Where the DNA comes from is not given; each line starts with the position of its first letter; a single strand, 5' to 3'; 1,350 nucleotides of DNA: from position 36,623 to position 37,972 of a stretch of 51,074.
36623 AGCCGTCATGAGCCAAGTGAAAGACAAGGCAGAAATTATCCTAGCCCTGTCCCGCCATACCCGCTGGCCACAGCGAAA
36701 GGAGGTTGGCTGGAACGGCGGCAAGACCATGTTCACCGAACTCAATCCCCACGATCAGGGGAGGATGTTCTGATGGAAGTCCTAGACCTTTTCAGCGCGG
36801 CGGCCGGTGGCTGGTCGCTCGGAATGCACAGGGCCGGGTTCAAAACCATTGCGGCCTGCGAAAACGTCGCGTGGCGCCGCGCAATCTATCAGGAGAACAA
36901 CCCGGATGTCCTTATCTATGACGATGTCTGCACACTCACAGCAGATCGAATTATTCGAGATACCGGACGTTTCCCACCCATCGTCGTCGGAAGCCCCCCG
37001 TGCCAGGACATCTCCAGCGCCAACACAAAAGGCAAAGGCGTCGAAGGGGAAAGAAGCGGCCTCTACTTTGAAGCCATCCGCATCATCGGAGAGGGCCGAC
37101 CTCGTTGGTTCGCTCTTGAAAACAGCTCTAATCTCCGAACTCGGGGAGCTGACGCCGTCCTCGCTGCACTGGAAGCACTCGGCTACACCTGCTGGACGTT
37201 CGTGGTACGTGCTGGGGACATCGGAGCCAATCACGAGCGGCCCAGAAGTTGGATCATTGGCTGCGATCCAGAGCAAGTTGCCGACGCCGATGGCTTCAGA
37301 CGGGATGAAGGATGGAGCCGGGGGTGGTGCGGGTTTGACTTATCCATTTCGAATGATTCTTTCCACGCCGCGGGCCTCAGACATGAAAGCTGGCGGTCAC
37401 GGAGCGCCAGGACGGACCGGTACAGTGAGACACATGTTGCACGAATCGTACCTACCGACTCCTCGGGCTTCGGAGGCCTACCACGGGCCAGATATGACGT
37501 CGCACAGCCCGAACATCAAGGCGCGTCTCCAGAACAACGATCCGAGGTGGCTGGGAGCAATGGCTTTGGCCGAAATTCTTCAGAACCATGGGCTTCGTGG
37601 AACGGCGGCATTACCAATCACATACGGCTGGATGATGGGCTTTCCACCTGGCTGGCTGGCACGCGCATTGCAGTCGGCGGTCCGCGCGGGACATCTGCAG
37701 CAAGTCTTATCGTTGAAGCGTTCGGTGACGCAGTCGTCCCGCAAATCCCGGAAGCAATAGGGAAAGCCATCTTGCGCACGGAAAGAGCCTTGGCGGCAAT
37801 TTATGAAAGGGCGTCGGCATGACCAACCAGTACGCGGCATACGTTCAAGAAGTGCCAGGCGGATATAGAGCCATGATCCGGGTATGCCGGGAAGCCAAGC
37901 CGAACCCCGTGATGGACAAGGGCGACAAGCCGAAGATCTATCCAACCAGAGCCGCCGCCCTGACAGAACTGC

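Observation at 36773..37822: C5-methyltransferase motifs are distributed over two overlapping open frames; the return junction lies on a (TGGC)3 tract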

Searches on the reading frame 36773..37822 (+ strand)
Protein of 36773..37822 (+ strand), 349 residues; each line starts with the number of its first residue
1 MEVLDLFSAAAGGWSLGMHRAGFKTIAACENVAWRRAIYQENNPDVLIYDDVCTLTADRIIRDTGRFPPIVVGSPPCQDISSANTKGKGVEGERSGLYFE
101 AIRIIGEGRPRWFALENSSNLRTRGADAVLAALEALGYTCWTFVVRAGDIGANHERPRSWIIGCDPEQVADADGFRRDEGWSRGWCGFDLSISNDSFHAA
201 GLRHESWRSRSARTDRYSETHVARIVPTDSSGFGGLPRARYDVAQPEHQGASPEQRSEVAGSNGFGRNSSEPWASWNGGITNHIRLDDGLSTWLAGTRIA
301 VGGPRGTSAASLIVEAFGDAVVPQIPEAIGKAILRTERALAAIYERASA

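Call 5: search_protein_families(library=pfam, max_evalue=1, proteins=[window:36773-37819:+, window:36807-37757:+])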
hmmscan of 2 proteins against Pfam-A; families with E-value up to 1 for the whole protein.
seq(349 aa): 1 family
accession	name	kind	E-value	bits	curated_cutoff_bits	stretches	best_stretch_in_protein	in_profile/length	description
PF00145.23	DNA_methylase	-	3.1e-31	109.4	22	1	1-168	1-165/324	C-5 cytosine-specific DNA methylase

seq(317 aa): 0 families

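Call 46: find_homologous_proteins(query=window:36773-37819:+, max_evalue=1e-10)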
Query window:36773-37819:+ (349 aa): 2012 proteins with E <= 1e-10 among 8000 candidates; the best 120 are listed.
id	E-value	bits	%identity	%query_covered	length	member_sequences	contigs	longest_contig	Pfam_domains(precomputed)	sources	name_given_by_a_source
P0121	2.9e-235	798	100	100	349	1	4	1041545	PF00145.24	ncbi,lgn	-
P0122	4.5e-202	689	88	100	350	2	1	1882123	PF00145.24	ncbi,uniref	ncbi:DNA cytosine methyltransferase [Agrobacterium radiobacter]|uniref:DNA cytosine methyltransferas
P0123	1.2e-199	681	88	100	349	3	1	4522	PF00145.24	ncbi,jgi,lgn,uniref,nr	ncbi:MAG TPA: hypothetical protein DCW88_16005 [Agrobacterium sp.]|uniref:DNA cytosine methyltransfe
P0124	3.6e-177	607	76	100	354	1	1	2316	PF00145.24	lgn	-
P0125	3.3e-171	587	76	100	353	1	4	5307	PF00145.24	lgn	-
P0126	3.1e-167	574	74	100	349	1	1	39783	PF00145.24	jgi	jgi:DNA (cytosine-5)-methyltransferase 1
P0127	7.5e-165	566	74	100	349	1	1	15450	PF00145.24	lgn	-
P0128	1.0e-164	566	74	100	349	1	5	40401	PF00145.24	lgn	-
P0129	5.0e-160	551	71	97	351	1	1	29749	PF00145.24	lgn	-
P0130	2.0e-158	545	71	100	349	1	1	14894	PF00145.24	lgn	-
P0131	9.4e-155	533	71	100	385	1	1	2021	PF00145.24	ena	-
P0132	1.5e-154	533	90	59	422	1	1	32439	PF00145.24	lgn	-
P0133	2.0e-154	532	67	100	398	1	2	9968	PF00145.24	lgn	-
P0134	2.4e-146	506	61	100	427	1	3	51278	PF00145.24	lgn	-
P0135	5.4e-146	504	67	100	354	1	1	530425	PF00145.24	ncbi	-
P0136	6.1e-145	501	97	50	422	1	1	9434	PF00145.24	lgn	-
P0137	6.2e-144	498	65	100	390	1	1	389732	PF00145.24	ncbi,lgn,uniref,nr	ncbi:DNA cytosine methyltransferase [Agrobacterium pusense]|uniref:DNA cytosine methyltransferase n=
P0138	9.5e-144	497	66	100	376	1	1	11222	PF00145.24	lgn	-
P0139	1.2e-143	497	63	100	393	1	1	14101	PF00145.24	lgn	-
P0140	1.2e-143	497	96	51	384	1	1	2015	PF00145.24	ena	-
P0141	6.3e-142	491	65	100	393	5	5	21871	PF00145.24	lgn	-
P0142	9.4e-142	490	64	100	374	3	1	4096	PF00145.24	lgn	-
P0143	1.1e-141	490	65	100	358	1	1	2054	PF00145.24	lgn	-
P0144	1.4e-141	490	94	50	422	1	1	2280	PF00145.24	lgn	-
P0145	5.0e-141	488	94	50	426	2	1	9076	PF00145.24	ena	-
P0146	9.1e-140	484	63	100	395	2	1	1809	PF00145.24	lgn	-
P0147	1.1e-139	484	64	100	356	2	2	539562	PF00145.24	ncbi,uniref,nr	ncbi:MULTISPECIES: DNA cytosine methyltransferase [unclassified Mesorhizobium]|uniref:DNA cytosine m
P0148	3.2e-139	482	65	100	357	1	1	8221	PF00145.24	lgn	-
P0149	4.7e-139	482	58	100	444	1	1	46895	PF00145.24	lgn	-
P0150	1.1e-136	474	72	64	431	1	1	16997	PF00145.24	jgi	jgi:DNA (cytosine-5)-methyltransferase 1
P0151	4.9e-136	472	58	100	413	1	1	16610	PF00145.24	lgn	-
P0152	8.5e-136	471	66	100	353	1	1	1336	PF00145.24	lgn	-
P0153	9.2e-136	471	62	99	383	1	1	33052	PF00145.24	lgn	-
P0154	9.4e-136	471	73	63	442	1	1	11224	PF00145.24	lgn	-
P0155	9.4e-135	467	60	100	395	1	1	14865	PF00145.24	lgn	-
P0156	2.4e-134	466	82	19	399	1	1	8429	PF00145.24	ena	-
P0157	4.2e-134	465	82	56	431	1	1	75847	PF00145.24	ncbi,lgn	-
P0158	4.8e-134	465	80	57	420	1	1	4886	PF00145.24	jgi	-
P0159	5.8e-134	465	57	100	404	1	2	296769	PF00145.24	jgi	jgi:DNA (cytosine-5)-methyltransferase 1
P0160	1.2e-133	464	61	100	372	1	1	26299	PF00145.24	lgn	-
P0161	9.8e-133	461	59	100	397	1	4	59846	PF00145.24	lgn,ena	-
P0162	1.0e-132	461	57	100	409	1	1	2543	PF00145.24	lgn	-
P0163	1.4e-132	460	64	100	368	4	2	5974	PF00145.24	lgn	-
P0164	1.5e-132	460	61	100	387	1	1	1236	PF00145.24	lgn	-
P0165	1.5e-132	460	64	100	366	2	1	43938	PF00145.24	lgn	-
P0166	3.0e-132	459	58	100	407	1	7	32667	PF00145.24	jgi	jgi:DNA (cytosine-5)-methyltransferase 1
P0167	3.1e-132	459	65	100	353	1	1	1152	PF00145.24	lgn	-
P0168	3.5e-132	459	62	95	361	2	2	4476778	PF00145.24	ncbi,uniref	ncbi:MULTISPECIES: DNA cytosine methyltransferase [Rhizobium]|uniref:DNA cytosine methyltransferase 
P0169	2.1e-131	456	59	100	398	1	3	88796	PF00145.24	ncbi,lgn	-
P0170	2.5e-131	456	53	100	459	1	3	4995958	PF00145.24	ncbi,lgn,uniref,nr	ncbi:DNA (cytosine-5)-methyltransferase 1 [Aminobacter aminovorans]|uniref:Modification methylase Ha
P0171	6.6e-131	455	59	100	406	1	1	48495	PF00145.24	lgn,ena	-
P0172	1.4e-130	454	59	100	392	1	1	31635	PF00145.24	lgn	-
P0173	2.1e-130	453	59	100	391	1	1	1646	PF00145.24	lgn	-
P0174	2.4e-130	453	74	62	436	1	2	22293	PF00145.24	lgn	-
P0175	3.6e-130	452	59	100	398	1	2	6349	PF00145.24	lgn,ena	-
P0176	1.3e-129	450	63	100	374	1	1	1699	PF00145.24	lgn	-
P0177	2.1e-129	450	56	100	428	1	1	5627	PF00145.24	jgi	jgi:DNA (cytosine-5)-methyltransferase 1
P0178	7.7e-129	448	67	56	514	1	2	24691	PF00145.24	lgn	-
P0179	7.7e-129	448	57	100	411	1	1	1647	PF00145.24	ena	-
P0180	8.0e-129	448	54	100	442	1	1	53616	PF00145.24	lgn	-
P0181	8.8e-129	448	57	100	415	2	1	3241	PF00145.24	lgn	-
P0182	1.2e-128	447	58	100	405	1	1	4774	PF00145.24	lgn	-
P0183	1.9e-128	447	56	99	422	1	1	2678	PF00145.24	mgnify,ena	mgnify:CR=1 FL=1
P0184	2.0e-128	447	86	51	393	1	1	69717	PF00145.24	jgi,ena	-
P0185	2.3e-128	446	56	100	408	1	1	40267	PF00145.24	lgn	-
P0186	3.4e-128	446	59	98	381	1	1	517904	PF00145.24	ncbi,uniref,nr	ncbi:DNA cytosine methyltransferase [Sphingomonas sp. R-74633]|uniref:DNA cytosine methyltransferase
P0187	4.2e-128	446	60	100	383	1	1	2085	PF00145.24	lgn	-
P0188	6.4e-128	445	84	53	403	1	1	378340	PF00145.24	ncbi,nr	ncbi:DNA cytosine methyltransferase [Shinella sp. AETb1-6]|nr:DNA cytosine methyltransferase [Shinel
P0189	6.4e-128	445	58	100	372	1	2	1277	PF00145.24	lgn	-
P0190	9.0e-128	444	88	49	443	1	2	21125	PF00145.24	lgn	-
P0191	1.0e-127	444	62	99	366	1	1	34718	PF00145.24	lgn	-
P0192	1.1e-127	444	77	60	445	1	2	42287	PF00145.24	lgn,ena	-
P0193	1.6e-127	444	61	95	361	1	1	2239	PF00145.24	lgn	-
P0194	1.7e-127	444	78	59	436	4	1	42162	PF00145.24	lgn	-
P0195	1.9e-127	443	74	59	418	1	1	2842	PF00145.24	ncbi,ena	-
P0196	3.0e-127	443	58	99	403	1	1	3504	PF00145.24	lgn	-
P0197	3.5e-127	443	60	100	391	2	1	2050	PF00145.24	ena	-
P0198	4.1e-127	442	48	100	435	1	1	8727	PF00145.24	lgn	-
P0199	4.2e-127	442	53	99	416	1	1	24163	PF00145.24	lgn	-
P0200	4.4e-127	442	58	100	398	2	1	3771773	PF00145.24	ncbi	ncbi:DNA cytosine methyltransferase [Sphingomonas zeae]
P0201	5.7e-127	442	71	59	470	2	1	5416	PF00145.24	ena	-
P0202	5.9e-127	442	62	98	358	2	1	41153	PF00145.24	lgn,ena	-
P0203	6.1e-127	442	59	99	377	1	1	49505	PF00145.24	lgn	-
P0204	7.4e-127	441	58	100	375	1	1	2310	PF00145.24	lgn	-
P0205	7.5e-127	441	61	99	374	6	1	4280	PF00145.24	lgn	-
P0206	8.8e-127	441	84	51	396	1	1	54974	PF00145.24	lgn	-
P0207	3.0e-126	439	54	100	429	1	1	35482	PF00145.24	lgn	-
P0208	3.3e-126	439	63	99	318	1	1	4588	PF00145.24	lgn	-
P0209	3.6e-126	439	59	99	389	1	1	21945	PF00145.24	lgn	-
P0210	4.5e-126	439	58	98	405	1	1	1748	PF00145.24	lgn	-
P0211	5.5e-126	439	53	99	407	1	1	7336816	PF00145.24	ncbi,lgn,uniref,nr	ncbi:DNA cytosine methyltransferase [Mesorhizobium sp. NZP2298]|uniref:DNA cytosine methyltransferas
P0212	7.7e-126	438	61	99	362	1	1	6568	PF00145.24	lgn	-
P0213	8.4e-126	438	56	100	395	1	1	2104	PF00145.24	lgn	-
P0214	1.4e-125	437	78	56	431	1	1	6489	PF00145.24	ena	-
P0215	1.4e-125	437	88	50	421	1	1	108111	PF00145.24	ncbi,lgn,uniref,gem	ncbi:DNA cytosine methyltransferase [Shinella sp.]|uniref:DNA cytosine methyltransferase n=1 Tax=Shi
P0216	1.7e-125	437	55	97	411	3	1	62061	PF00145.24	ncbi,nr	ncbi:DNA cytosine methyltransferase [Mesorhizobium sp. BR1-1-12]|nr:DNA cytosine methyltransferase [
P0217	2.2e-125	437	87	50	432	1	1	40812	PF00145.24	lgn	-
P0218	2.6e-125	436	56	98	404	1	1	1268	PF00145.24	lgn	-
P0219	4.6e-125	436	59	78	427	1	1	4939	PF00145.24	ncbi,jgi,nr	ncbi:DNA cytosine methyltransferase [Candidatus Sumerlaeota bacterium]|nr:DNA cytosine methyltransfe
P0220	7.9e-125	435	69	68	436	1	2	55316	PF00145.24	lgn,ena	-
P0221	1.2e-124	434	60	100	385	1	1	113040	PF00145.24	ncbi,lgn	-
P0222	1.5e-124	434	58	100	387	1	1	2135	PF00145.24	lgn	-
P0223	3.3e-124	433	55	99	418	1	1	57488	PF00145.24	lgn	-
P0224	3.5e-124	433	57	100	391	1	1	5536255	PF00145.24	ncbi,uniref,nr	ncbi:DNA cytosine methyltransferase [Bosea sp. AS-1]|uniref:DNA cytosine methyltransferase n=1 Tax=B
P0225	4.0e-124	432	57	99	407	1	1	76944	PF00145.24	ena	-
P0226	5.1e-124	432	61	98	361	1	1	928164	PF00145.24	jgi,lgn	-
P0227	1.4e-123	431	56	99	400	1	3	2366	PF00145.24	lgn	-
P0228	1.6e-123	430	58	99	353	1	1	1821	PF00145.24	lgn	-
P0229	2.0e-123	430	56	100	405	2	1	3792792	PF00145.24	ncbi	ncbi:DNA cytosine methyltransferase [Sphingomonas zeae]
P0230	2.9e-123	430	56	99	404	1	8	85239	PF00145.24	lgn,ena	-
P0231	2.9e-123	430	62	98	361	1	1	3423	PF00145.24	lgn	-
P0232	3.3e-123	429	74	57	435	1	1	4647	PF00145.24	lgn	-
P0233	3.8e-123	429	56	98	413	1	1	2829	PF00145.24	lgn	-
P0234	4.1e-123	429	56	99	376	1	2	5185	PF00145.24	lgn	-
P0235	4.7e-123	429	59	100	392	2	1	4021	PF00145.24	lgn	-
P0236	5.7e-123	429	56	99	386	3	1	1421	PF00145.24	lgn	-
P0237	6.1e-123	429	56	100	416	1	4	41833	PF00145.24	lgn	-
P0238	6.3e-123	428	56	98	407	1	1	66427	PF00145.24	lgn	-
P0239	8.3e-123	428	56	99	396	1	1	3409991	PF00145.24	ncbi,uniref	ncbi:DNA cytosine methyltransferase [Sphingomonas sp. ID0503]|uniref:DNA cytosine methyltransferase 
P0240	9.0e-123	428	56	98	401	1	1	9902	PF00145.24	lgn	-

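Call 47: search_protein_representatives(alignment_id=A2)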
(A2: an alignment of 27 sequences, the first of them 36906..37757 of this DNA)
Query: 27 sequences, 321 profile positions. Proteins with E-value up to 0.001 (for the whole library): 956; up to 1e-10: 272; up to 1e-30: 54. The best 150 are listed.
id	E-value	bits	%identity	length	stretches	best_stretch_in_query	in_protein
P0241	2.1e-137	474.3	-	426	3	2-181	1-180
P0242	1.1e-126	439.1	-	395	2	1-181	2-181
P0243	1.4e-113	396.0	-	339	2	1-198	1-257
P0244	3.4e-106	371.8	-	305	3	239-321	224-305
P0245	2.4e-103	362.4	-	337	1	1-320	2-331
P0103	2.0e-100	352.8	-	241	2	176-320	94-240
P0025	9.5e-99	347.3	-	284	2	141-313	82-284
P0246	9.1e-95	334.2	-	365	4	2-111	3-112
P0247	9.2e-93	327.6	-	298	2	174-304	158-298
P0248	1.1e-90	320.7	-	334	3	2-157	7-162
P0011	1.8e-83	297.1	-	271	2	147-320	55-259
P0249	4.1e-81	289.4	-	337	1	2-313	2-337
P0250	2.4e-76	273.7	-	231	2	176-320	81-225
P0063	1.2e-75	271.3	-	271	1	73-321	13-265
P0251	4.3e-75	269.6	-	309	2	147-320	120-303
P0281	2.3e-36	142.3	-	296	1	2-320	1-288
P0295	2.1e-28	116.1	-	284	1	19-290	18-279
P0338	9.3e-20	87.7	-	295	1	6-293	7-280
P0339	2.5e-19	86.3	-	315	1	5-231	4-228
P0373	1.3e-15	74.1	-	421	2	13-234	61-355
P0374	1.8e-15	73.6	-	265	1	19-287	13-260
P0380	7.2e-15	71.7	-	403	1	20-228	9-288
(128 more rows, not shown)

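Call 52: predict_structure(alignment_id=A2)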
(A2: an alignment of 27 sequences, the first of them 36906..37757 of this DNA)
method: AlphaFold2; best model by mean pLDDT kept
length: 284 residues; sequences in the alignment: 27
mean_pLDDT: 58.7   pTM: 0.30
mean pLDDT of the five models: 58.7, 58.4, 57.2, 54.9, 54.7
residues with pLDDT >= 90: 3; 70-90: 76; 50-70: 89; < 50: 116
segments of 3 or more residues with pLDDT < 50: 9-27, 29-35, 45-50, 53-55, 116-125, 132-137, 139-146, 148-155, 163-167, 169-187, 190-202, 270-272
pLDDT, mean of each block of 10 residues (from residue 1): 60 39 42 46 49 54 76 80 84 88 79 49 47 46 44 52 48 43 47 45 58 69 69 56 71 78 66 56 62
secondary structure, 60 per line:
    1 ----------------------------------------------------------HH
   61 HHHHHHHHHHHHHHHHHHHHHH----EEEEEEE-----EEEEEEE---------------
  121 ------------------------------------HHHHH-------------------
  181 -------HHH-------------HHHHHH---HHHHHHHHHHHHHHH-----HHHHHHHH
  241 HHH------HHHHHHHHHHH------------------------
elements in order: H59-82 E87-93 E99-105 H157-161 H204-209 H213-227 H233-243 H250-260

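Call 56: search_protein_families(library=phrogs, proteins=[window:36906-37757:+, window:36773-37819:+], max_evalue=0.01)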
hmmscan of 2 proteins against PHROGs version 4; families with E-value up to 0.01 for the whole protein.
window:36906-37757:+ (284 aa): 1 family
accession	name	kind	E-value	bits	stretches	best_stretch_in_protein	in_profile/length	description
phrog_1008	-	other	7.2e-16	59.5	1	6-256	11-284/329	DNA methyltransferase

window:36773-37819:+ (349 aa): 6 families
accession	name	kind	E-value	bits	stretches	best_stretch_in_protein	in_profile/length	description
phrog_363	-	other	6e-50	171.2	1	1-340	54-319/327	DNA methyltransferase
phrog_116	-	other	5.2e-39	135.2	1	1-172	208-380/779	DNA methyltransferase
phrog_5999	-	other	2.4e-10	41.4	1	3-100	5-102/109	DNA methyltransferase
phrog_29583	-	other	7.5e-06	25.9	1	64-129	76-154/468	DNA methyltransferase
phrog_32758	-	other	1.5e-05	25.7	1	126-177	5-56/154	DNA methyltransferase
phrog_36267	-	other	0.005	17.6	1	1-60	1-59/151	DNA methyltransferase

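Call 57: search_protein_families(library=ncbifam, proteins=[window:36906-37757:+, window:36773-37819:+], max_evalue=0.01)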
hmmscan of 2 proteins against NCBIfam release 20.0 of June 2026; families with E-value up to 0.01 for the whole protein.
window:36906-37757:+ (284 aa): 0 families

window:36773-37819:+ (349 aa): 2 families
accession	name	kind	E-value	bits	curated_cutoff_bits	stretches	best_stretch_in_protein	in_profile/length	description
TIGR00675.1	dcm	superfamily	3.1e-20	73.1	100.65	1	4-166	2-162/329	DNA (cytosine-5-)-methyltransferase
NF007772.0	PRK10458.1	subfamily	0.0094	14.5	710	0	87-139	196-253/472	DNA cytosine methylase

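Call 58: search_protein_families(library=pfam, proteins=[window:36906-37757:+, P0281, P0295, P0338, P0374, P0380, P0339, P0373, P0241], max_evalue=1)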
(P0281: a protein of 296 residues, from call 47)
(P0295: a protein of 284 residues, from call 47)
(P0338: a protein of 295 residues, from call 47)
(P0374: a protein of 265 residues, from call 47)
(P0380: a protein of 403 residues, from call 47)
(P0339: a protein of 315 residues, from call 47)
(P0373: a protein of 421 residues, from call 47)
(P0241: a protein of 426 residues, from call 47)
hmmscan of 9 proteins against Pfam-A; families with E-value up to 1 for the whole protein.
window:36906-37757:+ (284 aa): 0 families

P0281 (296 aa): 0 families

P0295 (284 aa): 0 families

P0338 (295 aa): 0 families

P0374 (265 aa): 0 families

P0380 (403 aa): 0 families

P0339 (315 aa): 0 families

P0373 (421 aa): 0 families

P0241 (426 aa): 0 families

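Call 59: search_dna_similar(query=window:36906-37757:+, collection=phages, mode=protein, max_rows=60, max_evalue=0.001)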
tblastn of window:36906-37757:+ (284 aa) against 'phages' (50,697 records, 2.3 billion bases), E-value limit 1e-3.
Records with a match: 3; places in all: 3; records where one place covers at least 80% of the query: 3.
Best place of each record, by identity: <60% 3.
By first word of the organism name: Rhizobium 3.
By host as written in the record: Rhizobium etli N741 1; Rhizobium etli sv. phaseoli N561 1; Sinorhizobium americanum X2_25 1.
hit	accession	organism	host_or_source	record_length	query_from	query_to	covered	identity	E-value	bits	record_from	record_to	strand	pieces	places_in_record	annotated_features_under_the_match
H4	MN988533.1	Rhizobium phage RHph_N2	Rhizobium etli N741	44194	5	284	99%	59.5%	2e-83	278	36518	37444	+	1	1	DNA-cytosine methyltransferase protein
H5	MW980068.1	Rhizobium phage RHEph18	Rhizobium etli sv. phaseoli N561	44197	5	284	99%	59.5%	2e-83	278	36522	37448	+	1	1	DNA-cytosine methyltransferase protein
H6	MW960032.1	Rhizobium phage RHph_X2_25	Sinorhizobium americanum X2_25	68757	54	283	81%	43.1%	5e-48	176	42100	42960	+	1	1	DNA-cytosine methyltransferase protein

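Call 60: find_encoding_contigs(protein=P0374, flank=2500, max_places=2)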
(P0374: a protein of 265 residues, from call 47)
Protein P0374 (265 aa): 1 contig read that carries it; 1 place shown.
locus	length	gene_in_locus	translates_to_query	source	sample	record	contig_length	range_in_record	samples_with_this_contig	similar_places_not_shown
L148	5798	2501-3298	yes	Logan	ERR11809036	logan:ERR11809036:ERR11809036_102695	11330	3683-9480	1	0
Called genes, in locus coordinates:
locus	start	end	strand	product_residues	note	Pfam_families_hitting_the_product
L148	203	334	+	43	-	-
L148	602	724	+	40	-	-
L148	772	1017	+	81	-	-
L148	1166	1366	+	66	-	-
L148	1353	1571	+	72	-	-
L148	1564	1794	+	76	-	-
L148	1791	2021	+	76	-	-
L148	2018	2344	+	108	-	-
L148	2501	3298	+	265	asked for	-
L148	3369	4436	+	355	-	-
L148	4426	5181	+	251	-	-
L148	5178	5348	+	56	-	-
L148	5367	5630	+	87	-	-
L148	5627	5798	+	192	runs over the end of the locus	PF02585:PIG-L (weak)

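Call 64: predict_structure(alignment_id=A3)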
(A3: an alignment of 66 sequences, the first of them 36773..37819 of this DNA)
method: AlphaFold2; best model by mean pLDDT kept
length: 349 residues; sequences in the alignment: 66
mean_pLDDT: 58.9   pTM: 0.57
mean pLDDT of the five models: 58.9, 58.5, 58.2, 57.8, 57.7
residues with pLDDT >= 90: 45; 70-90: 97; 50-70: 43; < 50: 164
segments of 3 or more residues with pLDDT < 50: 78-90, 174-236, 238-321
pLDDT, mean of each block of 10 residues (from residue 1): 81 76 88 73 81 91 94 67 41 68 94 78 66 90 66 60 83 48 37 35 33 34 37 35 35 34 33 36 36 36 36 39 72 84 68
secondary structure, 60 per line:
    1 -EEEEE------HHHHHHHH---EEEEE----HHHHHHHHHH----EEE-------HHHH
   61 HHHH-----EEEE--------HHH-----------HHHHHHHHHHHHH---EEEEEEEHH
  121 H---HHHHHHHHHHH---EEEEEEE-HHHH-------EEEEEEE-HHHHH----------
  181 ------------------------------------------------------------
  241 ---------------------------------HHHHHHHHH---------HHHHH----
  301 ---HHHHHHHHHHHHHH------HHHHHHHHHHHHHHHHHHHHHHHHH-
elements in order: E2-6 H13-20 E24-28 H33-42 E47-49 H57-64 E70-73 H96-108 E112-118 H125-135 E139-145 H147-150 E158-164 H166-170 H274-282 H292-296 H304-317 H324-348
